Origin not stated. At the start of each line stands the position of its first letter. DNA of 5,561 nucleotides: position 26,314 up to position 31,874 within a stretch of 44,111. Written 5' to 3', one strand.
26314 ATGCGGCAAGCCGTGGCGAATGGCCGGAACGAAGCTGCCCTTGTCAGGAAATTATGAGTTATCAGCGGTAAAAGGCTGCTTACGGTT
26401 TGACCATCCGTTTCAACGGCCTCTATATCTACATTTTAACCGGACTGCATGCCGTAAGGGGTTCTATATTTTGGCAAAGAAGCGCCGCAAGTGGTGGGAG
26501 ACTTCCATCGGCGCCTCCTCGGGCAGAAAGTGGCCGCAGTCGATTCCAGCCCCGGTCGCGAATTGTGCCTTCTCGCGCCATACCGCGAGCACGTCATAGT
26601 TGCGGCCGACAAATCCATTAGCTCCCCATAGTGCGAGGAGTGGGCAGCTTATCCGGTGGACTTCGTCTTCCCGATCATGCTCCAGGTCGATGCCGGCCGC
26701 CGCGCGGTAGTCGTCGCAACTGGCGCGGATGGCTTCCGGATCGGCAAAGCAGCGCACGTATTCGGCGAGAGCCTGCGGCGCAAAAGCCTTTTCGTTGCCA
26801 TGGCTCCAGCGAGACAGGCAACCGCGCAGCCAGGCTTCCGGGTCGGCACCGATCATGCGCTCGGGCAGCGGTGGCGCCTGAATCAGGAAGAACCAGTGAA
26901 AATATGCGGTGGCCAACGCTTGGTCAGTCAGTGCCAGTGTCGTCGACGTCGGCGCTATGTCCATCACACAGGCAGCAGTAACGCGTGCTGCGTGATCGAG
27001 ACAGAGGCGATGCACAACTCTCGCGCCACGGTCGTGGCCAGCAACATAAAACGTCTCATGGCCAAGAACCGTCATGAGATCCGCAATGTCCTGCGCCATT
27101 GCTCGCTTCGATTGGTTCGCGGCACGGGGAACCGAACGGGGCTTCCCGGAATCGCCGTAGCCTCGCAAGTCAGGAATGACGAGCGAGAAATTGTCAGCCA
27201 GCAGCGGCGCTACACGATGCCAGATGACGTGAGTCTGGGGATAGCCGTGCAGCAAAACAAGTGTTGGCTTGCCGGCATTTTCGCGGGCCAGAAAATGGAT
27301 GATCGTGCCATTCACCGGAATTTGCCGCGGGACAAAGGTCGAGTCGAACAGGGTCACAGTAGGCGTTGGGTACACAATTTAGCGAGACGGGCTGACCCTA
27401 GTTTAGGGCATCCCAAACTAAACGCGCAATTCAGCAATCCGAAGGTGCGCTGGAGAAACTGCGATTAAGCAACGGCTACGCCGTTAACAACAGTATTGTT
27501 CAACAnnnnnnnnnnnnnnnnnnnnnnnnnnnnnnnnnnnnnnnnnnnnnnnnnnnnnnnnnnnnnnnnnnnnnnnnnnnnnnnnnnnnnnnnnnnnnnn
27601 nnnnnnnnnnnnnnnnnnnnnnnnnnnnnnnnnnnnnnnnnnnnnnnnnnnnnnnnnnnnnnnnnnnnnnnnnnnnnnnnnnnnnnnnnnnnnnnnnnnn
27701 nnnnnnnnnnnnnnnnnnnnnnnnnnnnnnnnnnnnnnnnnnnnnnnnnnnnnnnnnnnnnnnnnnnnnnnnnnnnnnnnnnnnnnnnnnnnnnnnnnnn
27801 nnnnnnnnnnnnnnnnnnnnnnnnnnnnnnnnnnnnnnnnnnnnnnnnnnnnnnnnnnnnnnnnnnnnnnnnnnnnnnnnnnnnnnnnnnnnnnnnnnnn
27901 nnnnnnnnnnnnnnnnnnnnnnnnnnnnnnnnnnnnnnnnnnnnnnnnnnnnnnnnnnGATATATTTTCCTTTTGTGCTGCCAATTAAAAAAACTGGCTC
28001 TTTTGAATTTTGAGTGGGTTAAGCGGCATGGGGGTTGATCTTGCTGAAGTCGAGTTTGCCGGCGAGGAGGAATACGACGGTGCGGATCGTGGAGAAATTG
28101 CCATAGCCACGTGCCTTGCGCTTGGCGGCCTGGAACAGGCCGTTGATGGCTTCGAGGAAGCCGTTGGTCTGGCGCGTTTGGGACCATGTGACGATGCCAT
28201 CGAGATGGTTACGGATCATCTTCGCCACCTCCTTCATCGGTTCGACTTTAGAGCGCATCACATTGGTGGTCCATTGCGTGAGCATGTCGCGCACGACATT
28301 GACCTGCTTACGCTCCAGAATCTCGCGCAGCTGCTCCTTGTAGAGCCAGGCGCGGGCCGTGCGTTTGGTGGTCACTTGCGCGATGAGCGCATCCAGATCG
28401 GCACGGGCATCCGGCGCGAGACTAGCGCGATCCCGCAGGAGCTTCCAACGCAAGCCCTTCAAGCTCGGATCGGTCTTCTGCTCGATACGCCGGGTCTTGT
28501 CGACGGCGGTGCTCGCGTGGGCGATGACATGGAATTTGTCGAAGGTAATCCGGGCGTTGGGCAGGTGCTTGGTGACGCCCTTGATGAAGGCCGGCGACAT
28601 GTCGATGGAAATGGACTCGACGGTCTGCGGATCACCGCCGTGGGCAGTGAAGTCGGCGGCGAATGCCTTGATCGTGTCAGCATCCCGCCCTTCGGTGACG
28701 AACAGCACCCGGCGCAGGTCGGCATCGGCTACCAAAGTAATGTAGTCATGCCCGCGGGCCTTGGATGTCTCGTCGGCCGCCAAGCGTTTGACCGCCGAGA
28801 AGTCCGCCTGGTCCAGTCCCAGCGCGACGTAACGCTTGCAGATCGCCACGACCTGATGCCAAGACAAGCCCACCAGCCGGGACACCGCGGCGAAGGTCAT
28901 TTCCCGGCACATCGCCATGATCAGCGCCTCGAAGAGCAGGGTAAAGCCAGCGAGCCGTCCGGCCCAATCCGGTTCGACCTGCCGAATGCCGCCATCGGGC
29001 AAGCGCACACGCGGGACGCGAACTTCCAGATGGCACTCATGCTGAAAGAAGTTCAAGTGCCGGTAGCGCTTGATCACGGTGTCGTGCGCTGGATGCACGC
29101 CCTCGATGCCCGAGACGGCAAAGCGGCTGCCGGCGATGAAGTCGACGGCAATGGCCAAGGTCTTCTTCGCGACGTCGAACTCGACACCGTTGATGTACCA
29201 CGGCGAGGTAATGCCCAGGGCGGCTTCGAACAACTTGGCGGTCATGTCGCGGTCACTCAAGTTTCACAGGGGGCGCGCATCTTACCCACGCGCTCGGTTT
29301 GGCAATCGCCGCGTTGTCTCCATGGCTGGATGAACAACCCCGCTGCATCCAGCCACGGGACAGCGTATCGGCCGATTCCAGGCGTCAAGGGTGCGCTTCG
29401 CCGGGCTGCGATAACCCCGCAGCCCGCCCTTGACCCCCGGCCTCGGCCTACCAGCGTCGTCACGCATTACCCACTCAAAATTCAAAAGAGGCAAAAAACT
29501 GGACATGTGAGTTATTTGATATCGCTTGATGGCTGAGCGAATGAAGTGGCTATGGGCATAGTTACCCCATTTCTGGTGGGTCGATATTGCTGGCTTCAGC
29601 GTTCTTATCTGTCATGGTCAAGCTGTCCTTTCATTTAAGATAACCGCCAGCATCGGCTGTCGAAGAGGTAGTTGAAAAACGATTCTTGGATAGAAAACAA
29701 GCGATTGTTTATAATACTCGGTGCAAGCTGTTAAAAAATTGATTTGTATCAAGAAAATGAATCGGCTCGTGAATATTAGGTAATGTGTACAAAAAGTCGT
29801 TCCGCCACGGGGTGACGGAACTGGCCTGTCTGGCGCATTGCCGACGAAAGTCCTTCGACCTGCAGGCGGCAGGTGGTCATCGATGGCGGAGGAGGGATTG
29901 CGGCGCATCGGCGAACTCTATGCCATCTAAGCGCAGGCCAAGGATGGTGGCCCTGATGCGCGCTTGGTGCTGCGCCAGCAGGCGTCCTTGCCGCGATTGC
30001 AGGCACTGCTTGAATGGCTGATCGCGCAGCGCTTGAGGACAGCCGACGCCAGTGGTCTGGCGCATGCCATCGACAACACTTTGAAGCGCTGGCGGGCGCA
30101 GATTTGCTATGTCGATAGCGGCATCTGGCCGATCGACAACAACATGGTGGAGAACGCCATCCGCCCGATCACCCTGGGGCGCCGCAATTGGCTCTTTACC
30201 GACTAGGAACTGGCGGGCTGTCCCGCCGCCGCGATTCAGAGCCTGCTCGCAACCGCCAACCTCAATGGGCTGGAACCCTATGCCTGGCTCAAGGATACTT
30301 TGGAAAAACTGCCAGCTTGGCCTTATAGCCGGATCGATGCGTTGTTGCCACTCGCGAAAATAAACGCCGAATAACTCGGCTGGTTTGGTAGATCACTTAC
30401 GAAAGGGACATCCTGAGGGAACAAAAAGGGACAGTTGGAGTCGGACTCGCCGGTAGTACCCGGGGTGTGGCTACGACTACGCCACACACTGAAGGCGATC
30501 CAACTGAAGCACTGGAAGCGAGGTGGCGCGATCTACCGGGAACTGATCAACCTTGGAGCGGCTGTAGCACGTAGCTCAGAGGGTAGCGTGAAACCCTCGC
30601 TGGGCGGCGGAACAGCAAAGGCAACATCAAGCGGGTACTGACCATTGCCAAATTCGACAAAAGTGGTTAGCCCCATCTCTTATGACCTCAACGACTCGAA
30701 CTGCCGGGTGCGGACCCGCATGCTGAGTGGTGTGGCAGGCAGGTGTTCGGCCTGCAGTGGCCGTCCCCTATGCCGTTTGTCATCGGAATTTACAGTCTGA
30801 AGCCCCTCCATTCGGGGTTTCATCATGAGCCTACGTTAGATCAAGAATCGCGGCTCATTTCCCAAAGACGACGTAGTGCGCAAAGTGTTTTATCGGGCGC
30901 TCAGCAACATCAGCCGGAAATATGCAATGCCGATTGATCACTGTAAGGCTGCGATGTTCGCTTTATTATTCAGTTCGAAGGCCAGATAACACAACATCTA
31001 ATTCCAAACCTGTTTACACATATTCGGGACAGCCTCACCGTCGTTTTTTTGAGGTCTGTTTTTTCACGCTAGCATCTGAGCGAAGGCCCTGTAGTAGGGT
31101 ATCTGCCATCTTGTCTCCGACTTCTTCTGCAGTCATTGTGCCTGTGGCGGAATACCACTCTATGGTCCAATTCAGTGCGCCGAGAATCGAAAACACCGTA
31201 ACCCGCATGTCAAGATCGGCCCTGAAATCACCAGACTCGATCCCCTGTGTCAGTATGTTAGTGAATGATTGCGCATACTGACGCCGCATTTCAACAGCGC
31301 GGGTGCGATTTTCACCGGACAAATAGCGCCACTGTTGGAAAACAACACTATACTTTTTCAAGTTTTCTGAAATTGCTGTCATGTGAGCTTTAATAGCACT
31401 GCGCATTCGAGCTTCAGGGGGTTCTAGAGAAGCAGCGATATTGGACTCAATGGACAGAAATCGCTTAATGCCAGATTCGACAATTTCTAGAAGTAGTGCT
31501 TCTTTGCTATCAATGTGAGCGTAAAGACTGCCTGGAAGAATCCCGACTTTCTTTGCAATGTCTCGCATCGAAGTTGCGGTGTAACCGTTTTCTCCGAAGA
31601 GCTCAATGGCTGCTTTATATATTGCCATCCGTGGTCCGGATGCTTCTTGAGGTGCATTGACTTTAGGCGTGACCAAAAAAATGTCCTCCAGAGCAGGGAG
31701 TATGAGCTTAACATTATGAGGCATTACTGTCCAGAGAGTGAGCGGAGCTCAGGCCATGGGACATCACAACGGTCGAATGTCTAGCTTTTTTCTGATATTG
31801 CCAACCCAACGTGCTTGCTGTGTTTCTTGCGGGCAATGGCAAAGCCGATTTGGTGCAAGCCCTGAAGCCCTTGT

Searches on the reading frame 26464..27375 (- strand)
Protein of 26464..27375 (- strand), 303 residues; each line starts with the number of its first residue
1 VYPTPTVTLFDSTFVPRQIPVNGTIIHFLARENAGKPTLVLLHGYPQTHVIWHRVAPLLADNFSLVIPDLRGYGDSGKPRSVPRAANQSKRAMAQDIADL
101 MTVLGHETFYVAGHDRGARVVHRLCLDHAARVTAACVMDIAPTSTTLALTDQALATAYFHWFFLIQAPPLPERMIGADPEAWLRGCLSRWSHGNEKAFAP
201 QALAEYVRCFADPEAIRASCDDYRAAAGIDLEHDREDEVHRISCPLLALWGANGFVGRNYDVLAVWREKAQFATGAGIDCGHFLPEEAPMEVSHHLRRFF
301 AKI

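Call 8: search_protein_families(library=pfam, proteins=[window:26464-27375:-], max_evalue=0.001)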
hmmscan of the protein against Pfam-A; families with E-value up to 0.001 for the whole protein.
window:26464-27375:- (303 aa): 3 families
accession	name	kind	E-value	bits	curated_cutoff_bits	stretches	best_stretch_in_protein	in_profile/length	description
PF00561.26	Abhydrolase_1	-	1.3e-21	77.8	25.8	1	37-289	1-245/245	alpha/beta hydrolase fold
PF12697.13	Abhydrolase_6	-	1.6e-14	55.5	26.3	1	39-292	1-214/217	Alpha/beta hydrolase family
PF12146.15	Hydrolase_4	-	1.5e-05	24.9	27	1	36-137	4-106/239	Serine aminopeptidase, S33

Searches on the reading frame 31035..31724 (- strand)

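Call 8: search_protein_families(library=pfam, proteins=[window:31035-31724:-], max_evalue=0.001)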
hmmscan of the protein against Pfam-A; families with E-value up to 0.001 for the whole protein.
window:31035-31724:- (229 aa): 5 families
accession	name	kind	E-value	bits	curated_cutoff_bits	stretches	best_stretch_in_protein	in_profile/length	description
PF17932.6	TetR_C_24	-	1.2e-34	119.4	26.4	1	102-214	3-114/114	Tetracyclin repressor-like, C-terminal domain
PF00440.29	TetR_N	-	7.9e-16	58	24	1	35-81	1-47/47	Bacterial regulatory proteins, tetR family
PF17935.6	TetR_C_27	-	4.9e-07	30.3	26.1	1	103-183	1-80/106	Tetracyclin repressor-like, C-terminal domain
PF08359.16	TetR_C_4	-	2.4e-06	28.2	21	1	94-188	14-107/133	YsiA-like protein, C-terminal region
PF16925.10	TetR_C_13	-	2.1e-05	25.3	27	1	136-192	38-94/109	Tetracyclin repressor-like, C-terminal domain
